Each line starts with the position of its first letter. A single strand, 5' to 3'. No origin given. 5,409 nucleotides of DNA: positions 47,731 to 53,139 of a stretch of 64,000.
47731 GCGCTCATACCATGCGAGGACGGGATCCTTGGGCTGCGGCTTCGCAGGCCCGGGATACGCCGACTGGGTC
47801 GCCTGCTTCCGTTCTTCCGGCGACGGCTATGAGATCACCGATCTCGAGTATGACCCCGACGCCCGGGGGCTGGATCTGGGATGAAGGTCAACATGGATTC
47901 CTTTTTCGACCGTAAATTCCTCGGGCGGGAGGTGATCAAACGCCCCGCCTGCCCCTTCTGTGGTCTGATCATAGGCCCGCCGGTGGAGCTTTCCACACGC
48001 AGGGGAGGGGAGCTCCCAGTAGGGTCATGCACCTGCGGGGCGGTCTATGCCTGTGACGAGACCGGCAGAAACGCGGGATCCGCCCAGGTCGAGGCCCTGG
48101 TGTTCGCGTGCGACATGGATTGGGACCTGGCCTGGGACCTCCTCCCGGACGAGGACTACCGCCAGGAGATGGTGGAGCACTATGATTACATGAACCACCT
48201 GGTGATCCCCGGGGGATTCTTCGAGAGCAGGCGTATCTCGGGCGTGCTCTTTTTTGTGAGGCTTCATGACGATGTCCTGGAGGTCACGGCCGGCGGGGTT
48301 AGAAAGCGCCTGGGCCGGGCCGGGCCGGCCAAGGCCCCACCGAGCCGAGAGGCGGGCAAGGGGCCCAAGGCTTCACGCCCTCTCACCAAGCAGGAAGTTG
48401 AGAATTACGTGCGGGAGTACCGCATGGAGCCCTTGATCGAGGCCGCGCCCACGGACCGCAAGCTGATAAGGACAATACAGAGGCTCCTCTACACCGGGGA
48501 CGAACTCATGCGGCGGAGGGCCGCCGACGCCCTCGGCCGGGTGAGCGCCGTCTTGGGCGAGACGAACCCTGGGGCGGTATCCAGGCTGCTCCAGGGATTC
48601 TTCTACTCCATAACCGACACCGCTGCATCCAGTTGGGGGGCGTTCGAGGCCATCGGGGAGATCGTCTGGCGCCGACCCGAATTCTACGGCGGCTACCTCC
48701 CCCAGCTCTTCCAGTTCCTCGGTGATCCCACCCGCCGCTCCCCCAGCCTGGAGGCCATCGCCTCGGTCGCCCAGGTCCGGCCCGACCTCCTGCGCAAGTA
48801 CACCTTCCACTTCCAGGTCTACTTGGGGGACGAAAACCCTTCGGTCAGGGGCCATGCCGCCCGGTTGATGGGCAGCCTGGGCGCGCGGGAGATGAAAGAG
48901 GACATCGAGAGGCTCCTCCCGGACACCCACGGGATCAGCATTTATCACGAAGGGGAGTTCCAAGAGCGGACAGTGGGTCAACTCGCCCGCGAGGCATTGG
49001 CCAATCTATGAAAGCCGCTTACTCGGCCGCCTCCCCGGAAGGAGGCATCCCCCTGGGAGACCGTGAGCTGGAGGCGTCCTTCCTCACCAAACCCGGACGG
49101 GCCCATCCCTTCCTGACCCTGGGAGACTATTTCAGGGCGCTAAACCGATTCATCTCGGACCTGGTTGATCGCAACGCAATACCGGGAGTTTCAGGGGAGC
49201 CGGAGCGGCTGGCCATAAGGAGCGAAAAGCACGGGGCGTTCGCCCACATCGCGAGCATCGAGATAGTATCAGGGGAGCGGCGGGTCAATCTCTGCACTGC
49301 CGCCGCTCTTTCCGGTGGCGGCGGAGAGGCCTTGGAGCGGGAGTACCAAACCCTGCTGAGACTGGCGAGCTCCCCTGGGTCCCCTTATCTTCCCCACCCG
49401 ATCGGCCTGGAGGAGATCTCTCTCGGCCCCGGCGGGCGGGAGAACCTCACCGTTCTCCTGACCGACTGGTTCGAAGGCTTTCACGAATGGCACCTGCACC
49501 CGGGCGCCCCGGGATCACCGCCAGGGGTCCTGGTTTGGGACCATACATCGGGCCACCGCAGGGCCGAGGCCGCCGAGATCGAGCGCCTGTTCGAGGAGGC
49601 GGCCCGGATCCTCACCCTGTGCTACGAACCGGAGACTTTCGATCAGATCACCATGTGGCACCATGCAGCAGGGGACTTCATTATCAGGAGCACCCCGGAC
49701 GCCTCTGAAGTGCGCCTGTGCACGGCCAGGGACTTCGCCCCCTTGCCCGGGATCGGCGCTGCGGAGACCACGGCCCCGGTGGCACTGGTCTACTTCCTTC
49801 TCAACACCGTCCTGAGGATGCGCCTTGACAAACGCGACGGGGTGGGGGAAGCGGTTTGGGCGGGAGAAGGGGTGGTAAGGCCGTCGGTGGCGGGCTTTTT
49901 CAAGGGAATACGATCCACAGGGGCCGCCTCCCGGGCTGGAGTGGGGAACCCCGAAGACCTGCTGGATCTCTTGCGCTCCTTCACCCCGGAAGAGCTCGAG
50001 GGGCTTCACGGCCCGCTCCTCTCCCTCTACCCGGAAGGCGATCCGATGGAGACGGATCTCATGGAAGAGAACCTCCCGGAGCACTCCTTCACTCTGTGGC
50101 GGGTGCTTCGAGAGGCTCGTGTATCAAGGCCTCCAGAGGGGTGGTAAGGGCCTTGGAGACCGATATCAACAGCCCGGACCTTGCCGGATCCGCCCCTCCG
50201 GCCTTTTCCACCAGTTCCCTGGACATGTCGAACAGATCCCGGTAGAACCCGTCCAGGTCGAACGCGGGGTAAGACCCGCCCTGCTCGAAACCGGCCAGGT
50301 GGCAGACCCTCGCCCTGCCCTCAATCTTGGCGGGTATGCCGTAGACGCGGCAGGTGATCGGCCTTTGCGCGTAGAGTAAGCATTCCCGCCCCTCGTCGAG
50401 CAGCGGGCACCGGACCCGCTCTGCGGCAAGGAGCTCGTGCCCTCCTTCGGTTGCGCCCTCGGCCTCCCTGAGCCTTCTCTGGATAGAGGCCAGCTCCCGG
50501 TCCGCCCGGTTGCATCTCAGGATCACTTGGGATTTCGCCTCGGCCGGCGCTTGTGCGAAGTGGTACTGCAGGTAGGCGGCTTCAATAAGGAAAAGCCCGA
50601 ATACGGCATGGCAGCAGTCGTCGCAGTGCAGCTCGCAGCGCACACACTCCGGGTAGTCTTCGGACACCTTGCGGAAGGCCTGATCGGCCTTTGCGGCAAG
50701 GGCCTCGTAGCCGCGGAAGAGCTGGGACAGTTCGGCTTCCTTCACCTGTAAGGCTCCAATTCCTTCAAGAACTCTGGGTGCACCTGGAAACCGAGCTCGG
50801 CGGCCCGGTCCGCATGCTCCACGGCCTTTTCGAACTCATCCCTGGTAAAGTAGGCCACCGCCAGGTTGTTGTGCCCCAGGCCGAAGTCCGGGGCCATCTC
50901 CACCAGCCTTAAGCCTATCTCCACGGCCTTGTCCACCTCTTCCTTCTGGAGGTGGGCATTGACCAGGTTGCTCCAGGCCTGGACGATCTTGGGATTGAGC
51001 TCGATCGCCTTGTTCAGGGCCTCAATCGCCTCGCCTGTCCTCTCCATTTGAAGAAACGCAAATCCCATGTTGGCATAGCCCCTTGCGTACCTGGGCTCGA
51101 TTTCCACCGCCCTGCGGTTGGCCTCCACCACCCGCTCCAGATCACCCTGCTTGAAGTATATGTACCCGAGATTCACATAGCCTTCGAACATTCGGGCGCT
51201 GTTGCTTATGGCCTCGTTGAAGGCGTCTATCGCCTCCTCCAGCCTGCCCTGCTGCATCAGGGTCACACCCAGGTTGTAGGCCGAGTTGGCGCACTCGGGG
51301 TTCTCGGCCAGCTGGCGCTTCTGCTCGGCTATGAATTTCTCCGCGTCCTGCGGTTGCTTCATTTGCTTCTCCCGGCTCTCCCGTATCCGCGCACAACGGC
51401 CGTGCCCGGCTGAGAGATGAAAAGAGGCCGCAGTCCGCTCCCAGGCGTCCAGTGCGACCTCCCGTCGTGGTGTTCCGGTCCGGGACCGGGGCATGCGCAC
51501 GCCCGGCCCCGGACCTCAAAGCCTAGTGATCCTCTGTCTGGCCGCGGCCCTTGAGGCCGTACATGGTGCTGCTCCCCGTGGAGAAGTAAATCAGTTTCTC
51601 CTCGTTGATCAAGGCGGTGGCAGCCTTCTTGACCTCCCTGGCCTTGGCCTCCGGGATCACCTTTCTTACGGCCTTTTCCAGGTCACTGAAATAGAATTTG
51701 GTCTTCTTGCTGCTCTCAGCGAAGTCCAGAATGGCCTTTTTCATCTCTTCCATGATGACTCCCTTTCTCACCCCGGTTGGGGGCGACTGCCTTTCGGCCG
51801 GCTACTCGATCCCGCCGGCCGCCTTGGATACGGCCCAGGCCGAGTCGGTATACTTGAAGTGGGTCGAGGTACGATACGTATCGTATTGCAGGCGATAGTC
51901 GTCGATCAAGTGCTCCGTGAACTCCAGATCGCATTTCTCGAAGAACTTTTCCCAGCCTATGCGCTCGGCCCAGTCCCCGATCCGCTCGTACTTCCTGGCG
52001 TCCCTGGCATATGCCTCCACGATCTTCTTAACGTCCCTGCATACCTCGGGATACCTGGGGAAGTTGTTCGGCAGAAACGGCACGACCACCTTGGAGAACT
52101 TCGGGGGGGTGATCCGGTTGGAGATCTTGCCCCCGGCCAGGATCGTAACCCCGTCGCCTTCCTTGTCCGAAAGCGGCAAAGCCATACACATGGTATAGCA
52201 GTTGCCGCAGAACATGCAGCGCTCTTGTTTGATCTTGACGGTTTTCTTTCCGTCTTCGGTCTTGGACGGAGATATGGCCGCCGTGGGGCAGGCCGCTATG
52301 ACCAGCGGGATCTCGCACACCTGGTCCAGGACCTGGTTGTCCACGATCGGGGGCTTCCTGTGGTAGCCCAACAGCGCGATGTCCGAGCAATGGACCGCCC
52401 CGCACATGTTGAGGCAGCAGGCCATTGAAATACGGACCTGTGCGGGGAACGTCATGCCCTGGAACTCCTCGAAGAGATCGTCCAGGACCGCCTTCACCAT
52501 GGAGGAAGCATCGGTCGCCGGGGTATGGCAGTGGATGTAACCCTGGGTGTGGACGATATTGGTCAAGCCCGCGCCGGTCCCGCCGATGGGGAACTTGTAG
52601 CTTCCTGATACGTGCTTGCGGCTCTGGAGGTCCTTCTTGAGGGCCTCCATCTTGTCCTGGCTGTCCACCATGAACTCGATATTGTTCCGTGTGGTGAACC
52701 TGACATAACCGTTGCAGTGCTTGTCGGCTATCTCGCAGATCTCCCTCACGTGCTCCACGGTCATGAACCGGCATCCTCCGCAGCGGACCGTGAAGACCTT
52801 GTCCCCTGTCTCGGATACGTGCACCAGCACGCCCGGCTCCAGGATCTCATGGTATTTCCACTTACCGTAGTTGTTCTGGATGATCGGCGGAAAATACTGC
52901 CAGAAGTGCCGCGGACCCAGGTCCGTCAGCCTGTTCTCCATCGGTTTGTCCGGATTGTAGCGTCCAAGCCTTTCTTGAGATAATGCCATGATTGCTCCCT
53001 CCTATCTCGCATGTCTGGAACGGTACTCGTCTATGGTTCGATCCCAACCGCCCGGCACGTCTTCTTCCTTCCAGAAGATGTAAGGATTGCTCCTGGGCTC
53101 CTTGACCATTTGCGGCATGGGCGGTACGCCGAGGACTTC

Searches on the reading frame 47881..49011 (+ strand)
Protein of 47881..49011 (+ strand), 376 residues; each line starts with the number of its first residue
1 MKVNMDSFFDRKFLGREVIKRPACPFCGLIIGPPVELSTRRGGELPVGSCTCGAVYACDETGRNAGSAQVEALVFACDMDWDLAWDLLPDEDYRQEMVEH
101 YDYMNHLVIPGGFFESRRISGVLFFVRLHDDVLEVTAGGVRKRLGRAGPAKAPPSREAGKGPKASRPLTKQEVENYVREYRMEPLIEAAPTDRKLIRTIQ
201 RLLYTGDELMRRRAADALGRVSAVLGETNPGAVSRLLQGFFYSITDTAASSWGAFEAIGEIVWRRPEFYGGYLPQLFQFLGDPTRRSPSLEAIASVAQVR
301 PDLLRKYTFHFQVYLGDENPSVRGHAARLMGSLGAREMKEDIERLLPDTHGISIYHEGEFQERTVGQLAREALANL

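Call 28: search_protein_families(library=pfam, proteins=[window:47881-49011:+], max_evalue=0.00001)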
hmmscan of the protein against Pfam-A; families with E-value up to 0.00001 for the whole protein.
window:47881-49011:+ (376 aa): 1 family
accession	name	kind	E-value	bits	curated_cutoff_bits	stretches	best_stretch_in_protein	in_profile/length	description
PF13646.12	HEAT_2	-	1.3e-06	29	27.7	0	314-348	8-42/88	HEAT repeats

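Call 48: search_protein_families(library=ncbifam, proteins=[window:47881-49011:+], max_evalue=0.00001)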
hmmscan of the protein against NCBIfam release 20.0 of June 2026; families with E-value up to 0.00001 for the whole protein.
window:47881-49011:+ (376 aa): 1 family
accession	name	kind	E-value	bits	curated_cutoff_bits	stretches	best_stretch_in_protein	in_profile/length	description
NF045662.1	DVU0298_fam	equivalog_domain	8.1e-45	153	75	1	173-373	2-212/213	DVU0298 family protein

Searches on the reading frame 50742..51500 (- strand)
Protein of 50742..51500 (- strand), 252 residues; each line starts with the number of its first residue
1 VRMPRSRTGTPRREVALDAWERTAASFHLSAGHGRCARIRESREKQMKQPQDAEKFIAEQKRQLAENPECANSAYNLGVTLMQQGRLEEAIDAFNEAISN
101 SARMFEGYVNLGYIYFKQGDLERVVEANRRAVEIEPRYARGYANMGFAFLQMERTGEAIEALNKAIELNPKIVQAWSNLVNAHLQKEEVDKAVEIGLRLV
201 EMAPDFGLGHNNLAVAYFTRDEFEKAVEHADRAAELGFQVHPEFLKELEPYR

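Call 28: search_protein_families(library=pfam, proteins=[window:50742-51500:-], max_evalue=0.00001)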
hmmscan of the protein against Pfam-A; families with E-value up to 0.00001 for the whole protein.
window:50742-51500:- (252 aa): 18 families
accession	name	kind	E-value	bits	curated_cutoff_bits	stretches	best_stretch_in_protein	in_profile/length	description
PF00515.34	TPR_1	-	1.3e-33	113.9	27.8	3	139-171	1-33/34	Tetratricopeptide repeat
PF07719.23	TPR_2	-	5.6e-28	95.1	27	1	73-99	3-29/34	Tetratricopeptide repeat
PF13181.12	TPR_8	-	5.4e-26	88.9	25.7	1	139-171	1-33/34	Tetratricopeptide repeat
PF13432.12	TPR_16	-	1.2e-22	80.4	32.7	2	148-205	6-63/65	Tetratricopeptide repeat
PF13431.12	TPR_17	-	8.2e-21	72.9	24.4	0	162-193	2-33/34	Tetratricopeptide repeat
PF13414.12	TPR_11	-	8.3e-21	73.8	26.8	2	81-119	4-42/42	TPR repeat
PF13424.12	TPR_12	-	4.7e-18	65.6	30.1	1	71-134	3-74/77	Tetratricopeptide repeat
PF14559.12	TPR_19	-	4e-15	56.3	25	0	150-205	2-57/68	Tetratricopeptide repeat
PF13428.12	TPR_14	-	1.6e-14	53.4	23.5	0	142-181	4-43/44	Tetratricopeptide repeat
PF13371.12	TPR_9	-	5.5e-14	52.4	35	0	111-171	1-61/73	Tetratricopeptide repeat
PF13374.12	TPR_10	-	2.5e-10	40.5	27.5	0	71-98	2-29/42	Tetratricopeptide repeat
PF13176.12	TPR_7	-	4.2e-09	36.2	27.9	0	75-96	3-24/36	Tetratricopeptide repeat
PF23914.1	TPR_CcmH_CycH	-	7.7e-09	36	42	0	107-195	52-143/158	Cytochrome c-type biogenesis protein H TPR domain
PF13174.12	TPR_6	-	1.7e-08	35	26.3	0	75-100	4-29/33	Tetratricopeptide repeat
PF07721.20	TPR_4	-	2.3e-07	31.2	27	0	73-90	3-20/26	Tetratricopeptide repeat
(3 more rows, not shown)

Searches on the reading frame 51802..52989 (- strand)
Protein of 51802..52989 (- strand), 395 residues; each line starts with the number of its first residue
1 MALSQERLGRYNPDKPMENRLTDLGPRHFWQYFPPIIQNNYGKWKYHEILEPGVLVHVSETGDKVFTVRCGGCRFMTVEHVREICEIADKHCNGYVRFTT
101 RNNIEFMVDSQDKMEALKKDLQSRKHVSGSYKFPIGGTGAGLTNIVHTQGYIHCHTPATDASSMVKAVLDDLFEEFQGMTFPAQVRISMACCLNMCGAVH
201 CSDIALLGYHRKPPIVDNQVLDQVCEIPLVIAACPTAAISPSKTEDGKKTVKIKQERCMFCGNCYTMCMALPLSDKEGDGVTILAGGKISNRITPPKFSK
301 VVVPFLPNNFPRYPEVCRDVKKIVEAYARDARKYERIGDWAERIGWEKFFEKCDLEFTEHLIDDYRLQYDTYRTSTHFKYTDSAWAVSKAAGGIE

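Call 28: search_protein_families(library=pfam, proteins=[window:51802-52989:-], max_evalue=0.00001)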
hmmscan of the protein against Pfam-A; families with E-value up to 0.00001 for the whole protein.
window:51802-52989:- (395 aa): 3 families
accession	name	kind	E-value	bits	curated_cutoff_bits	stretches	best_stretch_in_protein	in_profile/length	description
PF01077.27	NIR_SIR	-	7e-35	120.2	27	1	139-360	2-157/158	Nitrite and sulphite reductase 4Fe-4S domain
PF03460.22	NIR_SIR_ferr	-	2.1e-14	53.4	24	1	57-123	1-68/69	Nitrite/Sulfite reductase ferredoxin-like half domain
PF12838.12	Fer4_7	-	1.7e-06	28.9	27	1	232-269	10-49/52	4Fe-4S dicluster domain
